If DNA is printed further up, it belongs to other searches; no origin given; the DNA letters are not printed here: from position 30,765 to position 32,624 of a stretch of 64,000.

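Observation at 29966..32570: AT-rich single-gene islet encoding a TIR / NB-ARC / TPR STAND protein (plant-NLR-like architecture): candidate NAD+-consuming immune sensor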

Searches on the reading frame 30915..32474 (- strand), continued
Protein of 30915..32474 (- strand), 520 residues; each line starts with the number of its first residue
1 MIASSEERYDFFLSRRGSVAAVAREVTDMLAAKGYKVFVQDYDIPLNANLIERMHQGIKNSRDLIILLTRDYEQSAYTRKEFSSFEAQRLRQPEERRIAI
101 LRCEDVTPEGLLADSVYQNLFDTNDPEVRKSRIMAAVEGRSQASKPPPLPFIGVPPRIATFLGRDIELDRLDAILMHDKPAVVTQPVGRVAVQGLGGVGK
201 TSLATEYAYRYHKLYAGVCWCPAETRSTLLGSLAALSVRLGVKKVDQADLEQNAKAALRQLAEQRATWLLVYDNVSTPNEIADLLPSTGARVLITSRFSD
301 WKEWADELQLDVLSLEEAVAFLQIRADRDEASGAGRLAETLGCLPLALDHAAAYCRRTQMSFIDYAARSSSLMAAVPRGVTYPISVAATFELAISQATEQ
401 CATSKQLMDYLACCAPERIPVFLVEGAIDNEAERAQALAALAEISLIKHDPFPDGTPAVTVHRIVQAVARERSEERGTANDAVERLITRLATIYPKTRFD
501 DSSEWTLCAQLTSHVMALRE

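Call 60: search_protein_families(library=pfam, proteins=[P0134, P0137, P0196, P0203, P0222, P0237, P0238, P0254, P0262, P0147], max_evalue=0.001)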
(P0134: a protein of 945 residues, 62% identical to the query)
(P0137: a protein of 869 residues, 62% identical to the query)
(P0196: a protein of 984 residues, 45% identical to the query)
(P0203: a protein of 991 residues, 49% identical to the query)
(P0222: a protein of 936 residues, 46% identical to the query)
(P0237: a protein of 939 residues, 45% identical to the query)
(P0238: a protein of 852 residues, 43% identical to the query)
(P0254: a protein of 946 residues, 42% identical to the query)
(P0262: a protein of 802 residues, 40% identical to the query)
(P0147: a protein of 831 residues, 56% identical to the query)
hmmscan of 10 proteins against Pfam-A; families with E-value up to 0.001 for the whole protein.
P0134 (945 aa): 16 families
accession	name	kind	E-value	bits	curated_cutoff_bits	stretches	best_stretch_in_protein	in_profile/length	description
PF13424.12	TPR_12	-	1.1e-84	279.1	30.1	6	760-829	8-77/77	Tetratricopeptide repeat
PF13374.12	TPR_10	-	5e-75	246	27.5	6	796-837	1-42/42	Tetratricopeptide repeat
PF24885.1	TPR_NPHP3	-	1.6e-40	139.4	100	4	713-826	99-212/239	Nephrocystin-3 TPR domain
PF17874.7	TPR_MalT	-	6e-17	62.4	45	2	669-785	78-191/336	MalT-like TPR region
PF13181.12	TPR_8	-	5.1e-14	51.6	25.7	0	797-828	1-32/34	Tetratricopeptide repeat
PF14559.12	TPR_19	-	6e-12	46.2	25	0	809-866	3-52/68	Tetratricopeptide repeat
PF13176.12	TPR_7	-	1.4e-11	43.9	27.9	0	799-833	1-35/36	Tetratricopeptide repeat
PF07719.23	TPR_2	-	3.9e-11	42.6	27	1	797-829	1-33/34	Tetratricopeptide repeat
PF13432.12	TPR_16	-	4.9e-11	43.3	32.7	2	761-827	3-61/65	Tetratricopeptide repeat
PF00515.34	TPR_1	-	1.9e-10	40.5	27.8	1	797-828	1-32/34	Tetratricopeptide repeat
PF00211.25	Guanylate_cyc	-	2.3e-10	40.8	21.9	1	8-158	10-171/183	Adenylate and Guanylate cyclase catalytic domain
PF13431.12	TPR_17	-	1.3e-06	28.7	24.4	0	797-817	13-33/34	Tetratricopeptide repeat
PF04910.20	Tcf25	-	9.9e-06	25.3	24.2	0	751-793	35-77/337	Transcriptional repressor TCF25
PF13428.12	TPR_14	-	0.00033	21.5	23.5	0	802-829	6-33/44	Tetratricopeptide repeat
PF23231.1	HAT_Syf1_CNRKL1_C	-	0.00064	19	27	0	675-701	13-39/397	Pre-mRNA-splicing factor Syf1/CRNKL1 C-terminal HAT repeat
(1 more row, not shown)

P0137 (869 aa): 16 families
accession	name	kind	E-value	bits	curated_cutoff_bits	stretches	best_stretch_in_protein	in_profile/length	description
PF13424.12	TPR_12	-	6.3e-75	247.8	30.1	5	769-845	1-77/77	Tetratricopeptide repeat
PF13374.12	TPR_10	-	1.8e-66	218.9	27.5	5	728-769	1-42/42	Tetratricopeptide repeat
PF24885.1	TPR_NPHP3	-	6.9e-33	114.5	100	2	746-847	116-217/239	Nephrocystin-3 TPR domain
PF00515.34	TPR_1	-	1.2e-18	66.5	27.8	0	813-844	1-32/34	Tetratricopeptide repeat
PF07719.23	TPR_2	-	1.1e-17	63.1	27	0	772-802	2-32/34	Tetratricopeptide repeat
PF13176.12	TPR_7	-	1.4e-14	53.3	27.9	0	815-849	1-35/36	Tetratricopeptide repeat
PF17874.7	TPR_MalT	-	4e-14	53.1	45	1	662-807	18-157/336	MalT-like TPR region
PF13181.12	TPR_8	-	2.6e-12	46.3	25.7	0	687-716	1-30/34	Tetratricopeptide repeat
PF14559.12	TPR_19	-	1.8e-07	31.8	25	0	697-757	1-53/68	Tetratricopeptide repeat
PF13432.12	TPR_16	-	2.6e-07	31.4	32.7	1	735-801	3-61/65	Tetratricopeptide repeat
PF13365.12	Trypsin_2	-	7.6e-07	30.4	27.6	1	23-187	1-138/144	Trypsin-like peptidase domain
PF04910.20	Tcf25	-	8.6e-07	28.8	24.2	0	770-809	38-77/337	Transcriptional repressor TCF25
PF13431.12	TPR_17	-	1.1e-06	28.9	24.4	0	809-832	9-32/34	Tetratricopeptide repeat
PF07721.20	TPR_4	-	3e-06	27.8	27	0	690-712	4-26/26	Tetratricopeptide repeat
PF13428.12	TPR_14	-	1.1e-05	26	23.5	0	819-842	7-30/44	Tetratricopeptide repeat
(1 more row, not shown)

P0196 (984 aa): 24 families
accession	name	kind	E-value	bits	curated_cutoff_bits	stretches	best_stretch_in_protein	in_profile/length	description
PF13374.12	TPR_10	-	1.2e-68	225.7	27.5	6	784-822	4-42/42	Tetratricopeptide repeat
PF13424.12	TPR_12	-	1e-60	202.3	30.1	6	785-855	6-76/77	Tetratricopeptide repeat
PF24885.1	TPR_NPHP3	-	2.4e-49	168.4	100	4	559-689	85-215/239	Nephrocystin-3 TPR domain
PF13176.12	TPR_7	-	3.9e-29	98.7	27.9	2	826-855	1-30/36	Tetratricopeptide repeat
PF13181.12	TPR_8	-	2.4e-24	83.8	25.7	2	869-898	4-33/34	Tetratricopeptide repeat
PF07719.23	TPR_2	-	4.8e-20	70.4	27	1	826-856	3-33/34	Tetratricopeptide repeat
PF00515.34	TPR_1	-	1e-19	69.9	27.8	0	869-896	4-31/34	Tetratricopeptide repeat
PF17874.7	TPR_MalT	-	2.3e-15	57.2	45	2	780-976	78-266/336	MalT-like TPR region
PF14559.12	TPR_19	-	1.8e-13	51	25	3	835-894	2-53/68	Tetratricopeptide repeat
PF00211.25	Guanylate_cyc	-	1.7e-12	47.8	21.9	1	16-171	10-175/183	Adenylate and Guanylate cyclase catalytic domain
PF13428.12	TPR_14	-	3.5e-11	43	23.5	0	829-852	6-29/44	Tetratricopeptide repeat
PF13432.12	TPR_16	-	3e-09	37.6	32.7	2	662-730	2-62/65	Tetratricopeptide repeat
PF07721.20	TPR_4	-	6.9e-09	35.9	27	0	869-889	4-24/26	Tetratricopeptide repeat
PF13431.12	TPR_17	-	4e-08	33.3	24.4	0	820-843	9-32/34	Tetratricopeptide repeat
PF13414.12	TPR_11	-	2.3e-07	30.8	26.8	0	832-856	2-26/42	TPR repeat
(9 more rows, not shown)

P0203 (991 aa): 14 families
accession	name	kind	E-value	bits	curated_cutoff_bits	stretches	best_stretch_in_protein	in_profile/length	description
PF13424.12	TPR_12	-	1.4e-53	179.4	30.1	4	833-908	2-77/77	Tetratricopeptide repeat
PF13374.12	TPR_10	-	1.6e-47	158.6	27.5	4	875-916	1-42/42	Tetratricopeptide repeat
PF24885.1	TPR_NPHP3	-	3.3e-30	105.7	100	3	668-783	98-215/239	Nephrocystin-3 TPR domain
PF07719.23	TPR_2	-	2e-17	62.2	27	0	879-907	4-32/34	Tetratricopeptide repeat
PF00515.34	TPR_1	-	6.8e-15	54.6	27.8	0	882-904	7-29/34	Tetratricopeptide repeat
PF17874.7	TPR_MalT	-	1e-14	55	45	2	675-820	46-188/336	MalT-like TPR region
PF13176.12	TPR_7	-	1.1e-13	50.5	27.9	0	713-746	1-34/36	Tetratricopeptide repeat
PF13181.12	TPR_8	-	1.2e-11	44.3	25.7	0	711-742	1-32/34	Tetratricopeptide repeat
PF13432.12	TPR_16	-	1.8e-11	44.7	32.7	2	756-820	2-58/65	Tetratricopeptide repeat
PF13428.12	TPR_14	-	3.2e-10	40.1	23.5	0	716-741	6-31/44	Tetratricopeptide repeat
PF14559.12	TPR_19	-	4e-08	33.9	25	0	761-820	1-52/68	Tetratricopeptide repeat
PF00931.28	NB-ARC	-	4.3e-06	26.6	23.5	1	304-438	22-168/248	NB-ARC domain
PF13365.12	Trypsin_2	-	1.4e-05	26.3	27.6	1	23-184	1-137/144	Trypsin-like peptidase domain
PF25000.1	DUF7779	-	0.00023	21.8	27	1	517-589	9-92/95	Domain of unknown function (DUF7779)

P0222 (936 aa): 11 families
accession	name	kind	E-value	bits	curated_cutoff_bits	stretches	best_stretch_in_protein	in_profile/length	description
PF13424.12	TPR_12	-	1e-16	61.3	30.1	1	735-807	4-76/77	Tetratricopeptide repeat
PF13374.12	TPR_10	-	1.5e-12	47.5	27.5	0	657-688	8-39/42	Tetratricopeptide repeat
PF24885.1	TPR_NPHP3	-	3.1e-07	30.5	100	0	735-845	100-210/239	Nephrocystin-3 TPR domain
PF13191.12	AAA_16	-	5.6e-07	30.6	32.6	1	198-263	2-63/167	AAA ATPase domain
PF00515.34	TPR_1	-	6.1e-06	26.3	27.8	0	653-682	3-32/34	Tetratricopeptide repeat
PF13181.12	TPR_8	-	4.1e-05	23.9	25.7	0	655-682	5-32/34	Tetratricopeptide repeat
PF00931.28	NB-ARC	-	7.9e-05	22.5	23.5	1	203-368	3-179/248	NB-ARC domain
PF07719.23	TPR_2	-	0.00035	20.9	27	0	735-763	2-30/34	Tetratricopeptide repeat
PF10602.15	RPN7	-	0.00058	20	29.6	0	659-763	37-142/174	26S proteasome subunit RPN7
PF17874.7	TPR_MalT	-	0.00074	19.3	45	0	604-749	75-217/336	MalT-like TPR region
PF14559.12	TPR_19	-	0.00077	20.2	25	0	675-725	8-57/68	Tetratricopeptide repeat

P0237 (939 aa): 16 families
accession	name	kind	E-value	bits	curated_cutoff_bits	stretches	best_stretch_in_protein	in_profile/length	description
PF13374.12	TPR_10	-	9.9e-50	165.7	27.5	6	640-677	5-42/42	Tetratricopeptide repeat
PF13424.12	TPR_12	-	5.1e-42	142.4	30.1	4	763-834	3-74/77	Tetratricopeptide repeat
PF24885.1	TPR_NPHP3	-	1.2e-26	94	100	3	615-706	121-210/239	Nephrocystin-3 TPR domain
PF07719.23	TPR_2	-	2.5e-13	49.5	27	0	724-753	4-33/34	Tetratricopeptide repeat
PF13181.12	TPR_8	-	2.7e-13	49.4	25.7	0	725-753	5-33/34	Tetratricopeptide repeat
PF00515.34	TPR_1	-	1.1e-12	47.6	27.8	0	724-751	4-31/34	Tetratricopeptide repeat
PF03704.23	BTAD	-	1.2e-12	48.9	22.1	1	116-244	21-146/146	Bacterial transcriptional activator domain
PF13176.12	TPR_7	-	2e-12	46.6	27.9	0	724-751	2-29/36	Tetratricopeptide repeat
PF13432.12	TPR_16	-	3.8e-09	37.3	32.7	1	810-876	2-60/65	Tetratricopeptide repeat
PF00486.34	Trans_reg_C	-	1.3e-06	28.8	26.2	1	32-85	7-59/77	Transcriptional regulatory protein, C terminal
PF13428.12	TPR_14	-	2.2e-06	28.2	23.5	0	850-878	4-32/44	Tetratricopeptide repeat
PF13191.12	AAA_16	-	3.7e-06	28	32.6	1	274-381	2-142/167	AAA ATPase domain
PF17874.7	TPR_MalT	-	2.5e-05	24.2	45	1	738-879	57-193/336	MalT-like TPR region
PF07721.20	TPR_4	-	6.2e-05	23.7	27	0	847-870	1-24/26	Tetratricopeptide repeat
PF00931.28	NB-ARC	-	7.8e-05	22.5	23.5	1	288-437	12-175/248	NB-ARC domain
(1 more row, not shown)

P0238 (852 aa): 12 families
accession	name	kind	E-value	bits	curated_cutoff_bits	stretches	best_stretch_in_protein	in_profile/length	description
PF13424.12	TPR_12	-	1.2e-29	102.8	30.1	3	656-729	2-75/77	Tetratricopeptide repeat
PF13374.12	TPR_10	-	4.1e-24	84.3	27.5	3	656-694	1-39/42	Tetratricopeptide repeat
PF24885.1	TPR_NPHP3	-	1e-18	68.1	100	2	626-731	110-215/239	Nephrocystin-3 TPR domain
PF17874.7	TPR_MalT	-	2.8e-15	56.9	45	2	577-695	44-159/336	MalT-like TPR region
PF13191.12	AAA_16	-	3.8e-08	34.5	32.6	1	203-457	2-161/167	AAA ATPase domain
PF13181.12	TPR_8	-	4.3e-07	30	25.7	0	701-728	3-30/34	Tetratricopeptide repeat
PF25000.1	DUF7779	-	2.7e-06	28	27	1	439-516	5-93/95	Domain of unknown function (DUF7779)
PF13176.12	TPR_7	-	2.7e-06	27.5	27.9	0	659-690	1-32/36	Tetratricopeptide repeat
PF14559.12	TPR_19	-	4.4e-06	27.4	25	0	626-689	2-57/68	Tetratricopeptide repeat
PF13432.12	TPR_16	-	4.7e-05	24.2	32.7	1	621-685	3-58/65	Tetratricopeptide repeat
PF00931.28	NB-ARC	-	0.00011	22.1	23.5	1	208-417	3-226/248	NB-ARC domain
PF07719.23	TPR_2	-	0.00042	20.7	27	0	657-687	1-31/34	Tetratricopeptide repeat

P0254 (946 aa): 17 families
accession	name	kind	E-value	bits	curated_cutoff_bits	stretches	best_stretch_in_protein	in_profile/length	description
PF13374.12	TPR_10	-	1.5e-49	165.1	27.5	6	830-870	1-41/42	Tetratricopeptide repeat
PF13424.12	TPR_12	-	6e-41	139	30.1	5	791-862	5-76/77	Tetratricopeptide repeat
PF00656.27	Peptidase_C14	-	1.5e-30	107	21.4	1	22-235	1-223/233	Caspase domain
PF24885.1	TPR_NPHP3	-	4.1e-30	105.4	100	3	654-778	90-214/239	Nephrocystin-3 TPR domain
PF13181.12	TPR_8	-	4.8e-13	48.6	25.7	0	831-862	1-32/34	Tetratricopeptide repeat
PF07719.23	TPR_2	-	1.9e-12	46.7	27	0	831-861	1-31/34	Tetratricopeptide repeat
PF13176.12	TPR_7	-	3.8e-12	45.7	27.9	0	750-781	2-33/36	Tetratricopeptide repeat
PF00515.34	TPR_1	-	8e-11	41.7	27.8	0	793-818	5-30/34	Tetratricopeptide repeat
PF13432.12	TPR_16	-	4.5e-10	40.2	32.7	1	710-779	2-63/65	Tetratricopeptide repeat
PF13428.12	TPR_14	-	1e-09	38.5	23.5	0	664-694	2-32/44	Tetratricopeptide repeat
PF17874.7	TPR_MalT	-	1.5e-07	31.5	45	1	721-854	56-184/336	MalT-like TPR region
PF14559.12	TPR_19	-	5.3e-06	27.1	25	0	717-779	3-57/68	Tetratricopeptide repeat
PF13191.12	AAA_16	-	6.8e-06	27.1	32.6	1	294-455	2-104/167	AAA ATPase domain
PF12688.13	TPR_5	-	6.1e-05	23.7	24.2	0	801-903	13-104/119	Tetratrico peptide repeat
PF25000.1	DUF7779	-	8.4e-05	23.2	27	1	531-606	7-93/95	Domain of unknown function (DUF7779)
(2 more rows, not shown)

P0262 (802 aa): 12 families
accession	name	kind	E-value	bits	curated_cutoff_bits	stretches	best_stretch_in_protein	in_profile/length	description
PF13374.12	TPR_10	-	3.3e-36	122.7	27.5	5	738-777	1-40/42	Tetratricopeptide repeat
PF13424.12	TPR_12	-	5.2e-31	107.1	30.1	3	698-766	4-72/77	Tetratricopeptide repeat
PF24885.1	TPR_NPHP3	-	2.6e-18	66.7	100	1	610-730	96-216/239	Nephrocystin-3 TPR domain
PF13176.12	TPR_7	-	1.3e-11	44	27.9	0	660-687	4-31/36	Tetratricopeptide repeat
PF13181.12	TPR_8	-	4.7e-10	39.2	25.7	0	658-685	4-31/34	Tetratricopeptide repeat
PF07719.23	TPR_2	-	2.3e-09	37.1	27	0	574-601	4-31/34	Tetratricopeptide repeat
PF00515.34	TPR_1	-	7.4e-09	35.5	27.8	0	659-684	5-30/34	Tetratricopeptide repeat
PF13676.11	TIR_2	-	3.9e-08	34.3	28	1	4-115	1-101/122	TIR domain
PF12688.13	TPR_5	-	2.2e-06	28.4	24.2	0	578-674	8-93/119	Tetratrico peptide repeat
PF13191.12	AAA_16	-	2.7e-05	25.2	32.6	1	203-301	2-103/167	AAA ATPase domain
PF00931.28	NB-ARC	-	5.2e-05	23.1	23.5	1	222-371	14-175/248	NB-ARC domain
PF17874.7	TPR_MalT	-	0.00014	21.7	45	0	571-644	80-153/336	MalT-like TPR region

P0147 (831 aa): 11 families
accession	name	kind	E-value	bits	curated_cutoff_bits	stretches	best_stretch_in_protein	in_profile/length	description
PF13424.12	TPR_12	-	1.1e-32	112.5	30.1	3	554-627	4-77/77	Tetratricopeptide repeat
PF13374.12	TPR_10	-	4.1e-30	103.3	27.5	2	638-677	3-42/42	Tetratricopeptide repeat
PF24885.1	TPR_NPHP3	-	3.8e-21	76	100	2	594-708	98-212/239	Nephrocystin-3 TPR domain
PF13676.11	TIR_2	-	1.5e-19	71.1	28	1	4-121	1-118/122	TIR domain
PF07719.23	TPR_2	-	6.4e-10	38.8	27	0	595-625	1-31/34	Tetratricopeptide repeat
PF17874.7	TPR_MalT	-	7.3e-10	39.1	45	2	565-664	92-188/336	MalT-like TPR region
PF13432.12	TPR_16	-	1.5e-08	35.4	32.7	1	649-709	9-61/65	Tetratricopeptide repeat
PF00515.34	TPR_1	-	4.6e-08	33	27.8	0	595-626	1-32/34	Tetratricopeptide repeat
PF13181.12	TPR_8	-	0.00012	22.4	25.7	0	595-626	1-32/34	Tetratricopeptide repeat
PF13176.12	TPR_7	-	0.00061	20.1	27.9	0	639-665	1-27/36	Tetratricopeptide repeat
PF25000.1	DUF7779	-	0.0007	20.2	27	0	422-492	8-89/95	Domain of unknown function (DUF7779)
